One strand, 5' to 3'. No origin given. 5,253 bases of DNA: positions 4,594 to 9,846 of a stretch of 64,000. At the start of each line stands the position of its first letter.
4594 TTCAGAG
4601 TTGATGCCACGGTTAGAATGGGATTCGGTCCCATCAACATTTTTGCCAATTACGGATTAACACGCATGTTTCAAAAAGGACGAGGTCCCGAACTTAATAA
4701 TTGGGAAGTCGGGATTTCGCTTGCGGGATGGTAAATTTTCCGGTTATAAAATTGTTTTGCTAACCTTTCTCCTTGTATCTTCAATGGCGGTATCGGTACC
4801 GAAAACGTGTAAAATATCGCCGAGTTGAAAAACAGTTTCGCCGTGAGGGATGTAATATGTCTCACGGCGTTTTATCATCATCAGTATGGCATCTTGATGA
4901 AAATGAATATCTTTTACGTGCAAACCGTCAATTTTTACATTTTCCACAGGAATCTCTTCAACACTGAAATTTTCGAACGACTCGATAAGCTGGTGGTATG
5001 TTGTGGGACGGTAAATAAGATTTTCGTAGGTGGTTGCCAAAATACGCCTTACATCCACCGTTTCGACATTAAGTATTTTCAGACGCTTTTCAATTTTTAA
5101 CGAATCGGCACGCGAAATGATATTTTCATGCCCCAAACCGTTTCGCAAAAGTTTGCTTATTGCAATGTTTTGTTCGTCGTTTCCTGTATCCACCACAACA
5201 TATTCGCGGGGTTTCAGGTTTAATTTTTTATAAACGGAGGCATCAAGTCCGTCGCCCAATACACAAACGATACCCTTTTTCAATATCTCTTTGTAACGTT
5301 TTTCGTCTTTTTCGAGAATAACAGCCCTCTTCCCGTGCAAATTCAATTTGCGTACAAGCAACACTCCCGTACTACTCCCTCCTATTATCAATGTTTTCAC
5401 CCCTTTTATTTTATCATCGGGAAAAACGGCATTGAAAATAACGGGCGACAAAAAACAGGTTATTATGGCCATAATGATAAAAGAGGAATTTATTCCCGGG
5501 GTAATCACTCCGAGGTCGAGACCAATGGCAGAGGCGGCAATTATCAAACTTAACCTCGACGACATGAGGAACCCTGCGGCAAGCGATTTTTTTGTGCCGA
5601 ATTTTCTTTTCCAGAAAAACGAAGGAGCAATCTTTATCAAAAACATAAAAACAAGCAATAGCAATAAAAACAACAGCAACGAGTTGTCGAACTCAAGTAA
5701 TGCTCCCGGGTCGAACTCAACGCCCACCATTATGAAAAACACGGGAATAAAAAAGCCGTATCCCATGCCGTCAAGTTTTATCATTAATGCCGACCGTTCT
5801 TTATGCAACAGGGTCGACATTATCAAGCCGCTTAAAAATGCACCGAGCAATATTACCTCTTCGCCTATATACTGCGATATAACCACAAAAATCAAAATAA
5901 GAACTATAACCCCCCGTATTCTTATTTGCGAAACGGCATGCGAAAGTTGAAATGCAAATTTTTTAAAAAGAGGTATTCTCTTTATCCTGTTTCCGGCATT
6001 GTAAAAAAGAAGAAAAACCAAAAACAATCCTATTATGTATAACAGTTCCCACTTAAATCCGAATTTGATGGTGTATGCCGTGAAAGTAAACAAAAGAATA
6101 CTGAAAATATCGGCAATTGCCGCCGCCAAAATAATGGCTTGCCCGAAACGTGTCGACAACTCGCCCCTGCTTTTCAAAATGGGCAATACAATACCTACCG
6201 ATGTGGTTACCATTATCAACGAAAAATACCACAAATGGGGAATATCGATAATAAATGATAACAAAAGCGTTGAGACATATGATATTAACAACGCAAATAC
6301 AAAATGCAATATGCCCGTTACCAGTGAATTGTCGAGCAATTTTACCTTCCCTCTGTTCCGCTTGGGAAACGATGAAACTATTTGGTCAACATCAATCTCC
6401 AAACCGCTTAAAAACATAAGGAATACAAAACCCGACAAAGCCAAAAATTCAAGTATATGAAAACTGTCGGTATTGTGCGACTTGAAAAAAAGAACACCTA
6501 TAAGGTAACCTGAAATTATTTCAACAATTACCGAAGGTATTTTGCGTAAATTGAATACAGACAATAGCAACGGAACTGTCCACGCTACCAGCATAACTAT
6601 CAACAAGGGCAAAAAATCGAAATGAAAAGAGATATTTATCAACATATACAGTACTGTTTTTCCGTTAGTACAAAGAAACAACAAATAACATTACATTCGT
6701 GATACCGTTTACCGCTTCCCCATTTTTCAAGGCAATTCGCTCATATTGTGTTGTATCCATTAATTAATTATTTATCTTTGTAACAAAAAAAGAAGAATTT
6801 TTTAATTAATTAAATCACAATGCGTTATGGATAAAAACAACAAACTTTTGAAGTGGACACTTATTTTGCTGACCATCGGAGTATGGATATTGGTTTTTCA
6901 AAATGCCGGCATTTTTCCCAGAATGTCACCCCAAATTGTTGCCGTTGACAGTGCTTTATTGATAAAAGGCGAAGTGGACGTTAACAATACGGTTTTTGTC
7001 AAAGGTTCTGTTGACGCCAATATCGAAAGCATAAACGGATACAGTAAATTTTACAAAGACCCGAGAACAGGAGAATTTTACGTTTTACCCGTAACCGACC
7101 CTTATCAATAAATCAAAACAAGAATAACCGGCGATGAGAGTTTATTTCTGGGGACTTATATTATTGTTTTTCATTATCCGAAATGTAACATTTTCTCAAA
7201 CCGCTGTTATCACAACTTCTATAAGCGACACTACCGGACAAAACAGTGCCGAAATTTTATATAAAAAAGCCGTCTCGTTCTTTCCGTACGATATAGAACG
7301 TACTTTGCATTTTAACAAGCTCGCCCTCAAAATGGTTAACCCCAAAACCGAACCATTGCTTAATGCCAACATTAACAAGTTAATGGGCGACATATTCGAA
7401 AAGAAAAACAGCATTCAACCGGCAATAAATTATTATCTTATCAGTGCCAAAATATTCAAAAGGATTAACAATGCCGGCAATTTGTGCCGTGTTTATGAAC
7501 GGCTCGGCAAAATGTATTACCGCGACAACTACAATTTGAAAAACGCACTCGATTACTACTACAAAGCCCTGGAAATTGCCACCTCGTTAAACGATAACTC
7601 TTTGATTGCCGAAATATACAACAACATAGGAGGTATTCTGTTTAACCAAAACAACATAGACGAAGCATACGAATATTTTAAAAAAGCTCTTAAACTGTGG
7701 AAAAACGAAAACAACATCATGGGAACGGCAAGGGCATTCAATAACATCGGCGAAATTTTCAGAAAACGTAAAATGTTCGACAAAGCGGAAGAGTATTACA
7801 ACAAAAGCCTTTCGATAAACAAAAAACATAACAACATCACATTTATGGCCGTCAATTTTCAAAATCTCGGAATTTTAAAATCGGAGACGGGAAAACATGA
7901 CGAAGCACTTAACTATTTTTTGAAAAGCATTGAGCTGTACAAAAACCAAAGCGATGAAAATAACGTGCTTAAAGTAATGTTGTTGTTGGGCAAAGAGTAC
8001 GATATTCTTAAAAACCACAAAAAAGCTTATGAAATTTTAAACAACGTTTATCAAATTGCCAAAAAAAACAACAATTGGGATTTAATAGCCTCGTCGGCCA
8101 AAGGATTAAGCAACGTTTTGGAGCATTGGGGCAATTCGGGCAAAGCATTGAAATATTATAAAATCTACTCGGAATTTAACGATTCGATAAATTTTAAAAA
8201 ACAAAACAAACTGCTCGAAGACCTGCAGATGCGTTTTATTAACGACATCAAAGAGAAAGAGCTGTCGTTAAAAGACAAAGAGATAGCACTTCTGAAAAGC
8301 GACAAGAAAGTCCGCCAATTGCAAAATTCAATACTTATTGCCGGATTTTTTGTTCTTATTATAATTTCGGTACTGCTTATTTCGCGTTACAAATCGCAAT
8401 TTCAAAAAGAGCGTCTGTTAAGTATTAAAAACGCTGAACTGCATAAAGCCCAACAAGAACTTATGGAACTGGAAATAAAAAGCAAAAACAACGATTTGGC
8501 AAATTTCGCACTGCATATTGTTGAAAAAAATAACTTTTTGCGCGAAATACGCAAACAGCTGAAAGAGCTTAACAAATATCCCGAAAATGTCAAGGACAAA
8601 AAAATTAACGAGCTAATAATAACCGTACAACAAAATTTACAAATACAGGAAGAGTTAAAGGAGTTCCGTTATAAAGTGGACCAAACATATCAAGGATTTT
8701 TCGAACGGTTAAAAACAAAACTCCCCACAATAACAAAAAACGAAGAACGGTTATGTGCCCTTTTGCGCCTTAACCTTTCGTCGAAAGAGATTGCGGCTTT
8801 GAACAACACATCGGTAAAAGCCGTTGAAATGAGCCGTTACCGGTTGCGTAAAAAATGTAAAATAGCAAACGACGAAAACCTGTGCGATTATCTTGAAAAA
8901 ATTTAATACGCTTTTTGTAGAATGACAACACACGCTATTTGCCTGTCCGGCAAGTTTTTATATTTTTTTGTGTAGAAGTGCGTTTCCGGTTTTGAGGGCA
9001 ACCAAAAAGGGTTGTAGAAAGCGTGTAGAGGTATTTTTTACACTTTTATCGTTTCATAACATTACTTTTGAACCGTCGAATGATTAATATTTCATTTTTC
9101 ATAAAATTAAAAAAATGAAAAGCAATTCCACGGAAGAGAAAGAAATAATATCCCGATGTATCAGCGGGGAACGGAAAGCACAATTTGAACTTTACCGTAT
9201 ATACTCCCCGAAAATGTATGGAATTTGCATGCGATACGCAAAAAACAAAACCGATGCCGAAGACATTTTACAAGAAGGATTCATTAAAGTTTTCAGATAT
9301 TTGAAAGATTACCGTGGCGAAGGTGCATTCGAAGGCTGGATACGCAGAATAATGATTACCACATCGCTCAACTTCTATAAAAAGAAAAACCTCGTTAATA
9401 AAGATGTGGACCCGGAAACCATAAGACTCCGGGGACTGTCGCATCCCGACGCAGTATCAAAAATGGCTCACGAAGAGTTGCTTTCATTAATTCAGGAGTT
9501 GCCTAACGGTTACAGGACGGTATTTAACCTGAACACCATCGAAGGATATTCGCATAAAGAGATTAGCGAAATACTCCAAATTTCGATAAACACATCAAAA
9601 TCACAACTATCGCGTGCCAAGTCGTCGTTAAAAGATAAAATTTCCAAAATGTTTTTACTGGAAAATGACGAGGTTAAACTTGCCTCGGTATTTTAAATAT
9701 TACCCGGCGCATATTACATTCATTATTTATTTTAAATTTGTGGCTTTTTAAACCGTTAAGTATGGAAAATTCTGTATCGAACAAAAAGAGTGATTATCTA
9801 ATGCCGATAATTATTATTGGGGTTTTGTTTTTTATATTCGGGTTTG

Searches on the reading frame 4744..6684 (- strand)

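Call 9: search_protein_families(library=ncbifam, proteins=[window:4744-6684:-], max_evalue=0.00001)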
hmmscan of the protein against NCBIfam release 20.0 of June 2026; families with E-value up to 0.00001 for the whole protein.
window:4744-6684:- (646 aa): 11 families
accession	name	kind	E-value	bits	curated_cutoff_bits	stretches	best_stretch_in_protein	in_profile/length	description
TIGR00932.1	2a37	subfamily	1.4e-30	106.8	238.3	1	39-325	6-275/275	monovalent cation:proton antiporter-2 (CPA2) family protein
NF007039.0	PRK09496.3-2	equivalog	2.6e-20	72.7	293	1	427-637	227-440/446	Trk system potassium transporter TrkA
NF007036.0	PRK09496.2-3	subfamily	2.2e-15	56.4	407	1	418-637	220-443/448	Trk system potassium transporter TrkA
NF007041.0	PRK09496.3-4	equivalog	2.3e-14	53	386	1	427-530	225-333/450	Trk system potassium transporter TrkA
NF007033.0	PRK09496.1-5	equivalog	7.8e-11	41.7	338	1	430-634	2-213/449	Trk system potassium transporter TrkA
NF007043.0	PRK09496.3-6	equivalog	2.4e-10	39.8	384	1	416-637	220-440/445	Trk system potassium transporter TrkA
NF007031.0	PRK09496.1-2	equivalog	1.3e-09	37.7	289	1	420-636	225-446/458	Trk system potassium transporter TrkA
NF007038.0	PRK09496.2-6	equivalog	6.2e-09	35.1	374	1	430-636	230-439/445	Trk system potassium transporter TrkA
NF007034.0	PRK09496.2-1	subfamily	1.6e-08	33.9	344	1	420-639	218-443/445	Trk system potassium transporter TrkA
NF003716.0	PRK05326.1-3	equivalog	8.3e-07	27.8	355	1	581-643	421-483/499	potassium/proton antiporter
NF007037.0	PRK09496.2-4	equivalog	3.3e-06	26.2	445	0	430-637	239-449/454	Trk system potassium transporter TrkA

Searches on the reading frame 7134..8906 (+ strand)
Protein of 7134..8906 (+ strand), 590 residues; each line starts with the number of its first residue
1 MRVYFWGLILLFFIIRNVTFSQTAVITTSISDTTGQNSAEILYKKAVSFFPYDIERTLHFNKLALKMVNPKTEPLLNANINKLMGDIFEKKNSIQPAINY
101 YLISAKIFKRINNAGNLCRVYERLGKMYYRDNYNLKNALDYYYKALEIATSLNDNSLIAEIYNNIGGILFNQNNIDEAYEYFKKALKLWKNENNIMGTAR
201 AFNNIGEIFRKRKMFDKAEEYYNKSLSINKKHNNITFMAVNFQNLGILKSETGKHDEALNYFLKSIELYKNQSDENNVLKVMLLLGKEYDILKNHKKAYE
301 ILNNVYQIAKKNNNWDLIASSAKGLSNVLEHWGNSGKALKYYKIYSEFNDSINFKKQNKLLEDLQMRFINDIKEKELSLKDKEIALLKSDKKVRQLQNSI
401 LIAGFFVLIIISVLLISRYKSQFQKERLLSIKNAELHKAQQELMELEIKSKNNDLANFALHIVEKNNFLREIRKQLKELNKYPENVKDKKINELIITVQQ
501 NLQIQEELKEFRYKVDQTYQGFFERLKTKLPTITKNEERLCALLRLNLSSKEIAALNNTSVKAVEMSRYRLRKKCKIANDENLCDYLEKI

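Call 9: search_protein_families(library=ncbifam, proteins=[window:7134-8906:+], max_evalue=0.00001)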
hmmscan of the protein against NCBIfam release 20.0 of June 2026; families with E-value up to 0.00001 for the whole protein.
window:7134-8906:+ (590 aa): 8 families
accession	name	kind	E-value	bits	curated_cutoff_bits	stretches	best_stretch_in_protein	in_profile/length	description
NF053520.1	HK_Porph_FimS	equivalog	5.1e-26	91.1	600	2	153-432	118-391/618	sensor histidine kinase FimS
NF053779.1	BT3442_fam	equivalog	4.6e-19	68.5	940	2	124-583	108-555/563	BT3442 family protein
NF041717.1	HaaA_phane_TPR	equivalog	2.4e-15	55.8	1125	1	136-275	569-708/882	cyclophane-containing RiPP biosynthesis TPR protein HaaT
NF053617.1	SARPRegAfsRStmc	equivalog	3.2e-11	41.9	1430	1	135-272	752-889/986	SARP-family global regulator AfsR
TIGR02521.1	type_IV_pilW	equivalog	4.1e-10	39.6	154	1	119-233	66-169/234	type IV pilus biogenesis/stability protein PilW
TIGR02917.1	PEP_TPR_lipo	equivalog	6.9e-10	37.4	312.2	1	144-321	449-610/899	XrtA/PEP-CTERM system TPR-repeat protein PrsT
NF002725.1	PRK02603.1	equivalog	4.2e-06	26.9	143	0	127-212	43-119/173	photosystem I assembly protein Ycf3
NF047371.1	FlcA_CTERM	equivalog_domain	7.6e-06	24.7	300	1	78-195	399-509/646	periplasmic flagellar collar protein FlcA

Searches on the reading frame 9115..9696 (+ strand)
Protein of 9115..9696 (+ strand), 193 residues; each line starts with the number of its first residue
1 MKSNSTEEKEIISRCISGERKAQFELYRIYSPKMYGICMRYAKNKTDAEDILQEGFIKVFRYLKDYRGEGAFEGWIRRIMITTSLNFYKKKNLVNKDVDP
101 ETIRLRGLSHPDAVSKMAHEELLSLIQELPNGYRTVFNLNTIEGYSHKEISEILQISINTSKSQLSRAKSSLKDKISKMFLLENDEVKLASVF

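Call 3: search_protein_families(library=pfam, proteins=[window:9115-9696:+], max_evalue=0.001)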
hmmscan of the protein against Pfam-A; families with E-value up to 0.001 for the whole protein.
window:9115-9696:+ (193 aa): 4 families
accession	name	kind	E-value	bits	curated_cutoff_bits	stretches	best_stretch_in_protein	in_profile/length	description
PF08281.18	Sigma70_r4_2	-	1.5e-16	60.2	25.7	1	120-171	2-53/54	Sigma-70, region 4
PF04542.20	Sigma70_r2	-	6.4e-15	55.1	24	1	26-92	1-69/71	Sigma-70 region 2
PF04545.22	Sigma70_r4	-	0.0003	20.7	24.1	1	126-173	2-49/50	Sigma-70, region 4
PF07638.17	Sigma70_ECF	-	0.00058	20.2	21.1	0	110-175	119-182/185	ECF sigma factor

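Call 4: search_protein_families(library=ncbifam, proteins=[window:9115-9696:+], max_evalue=0.001)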
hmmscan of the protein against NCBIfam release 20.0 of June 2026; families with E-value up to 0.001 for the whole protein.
window:9115-9696:+ (193 aa): 90 families (the best 25 are shown)
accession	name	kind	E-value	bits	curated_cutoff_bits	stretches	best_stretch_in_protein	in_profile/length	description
NF008888.0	PRK11922.1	equivalog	3.2e-29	102.2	204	1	3-178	12-198/231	RNA polymerase sigma factor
TIGR02937.1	sigma70-ECF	superfamily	4.9e-27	94.6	42.9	1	25-175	5-164/165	sigma-70 family RNA polymerase sigma factor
TIGR02985.1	Sig70_bacteroi1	subfamily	1.4e-25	90.4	126.4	1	25-176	5-162/162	RNA polymerase sigma-70 factor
NF009174.0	PRK12522.1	equivalog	3.2e-25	89.1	217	1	25-178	7-169/175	RNA polymerase sigma factor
TIGR02954.1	Sig70_famx3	hypoth_equivalog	1.1e-24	87.2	188.5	1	8-177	3-168/170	RNA polymerase sigma-70 factor, TIGR02954 family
TIGR02947.1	SigH_actino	hypoth_equivalog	1.9e-24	86.4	251.55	1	30-177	20-180/193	RNA polymerase sigma-70 factor, TIGR02947 family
NF007223.0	PRK09641.1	equivalog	8e-24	84.5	209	1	9-177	6-185/187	RNA polymerase sigma factor SigW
NF007229.0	PRK09647.1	equivalog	1.9e-23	83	265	1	25-179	48-205/220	RNA polymerase sigma factor SigE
NF006930.0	PRK09415.1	subfamily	2.9e-23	82.6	198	1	23-178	18-177/179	RNA polymerase factor sigma C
TIGR02939.1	RpoE_Sigma70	equivalog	3.8e-23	82.5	236.15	1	5-177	4-187/190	RNA polymerase sigma factor RpoE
NF058625.1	sigma_PG0214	equivalog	1.2e-22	80.5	130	1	31-179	14-164/170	GFO_1088 family ECF-type sigma factor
NF009171.0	PRK12518.1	equivalog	2.9e-22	79.4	208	1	4-175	10-183/191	RNA polymerase sigma factor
NF009195.0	PRK12543.1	subfamily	6.1e-22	78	197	1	5-181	4-183/192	RNA polymerase sigma factor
TIGR02948.1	SigW_bacill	equivalog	1.1e-21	77.7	243.1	1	9-177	6-185/187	RNA polymerase sigma factor SigW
NF007216.0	PRK09638.1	equivalog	1.4e-21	77.1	194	1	6-175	3-173/180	RNA polymerase sigma factor SigY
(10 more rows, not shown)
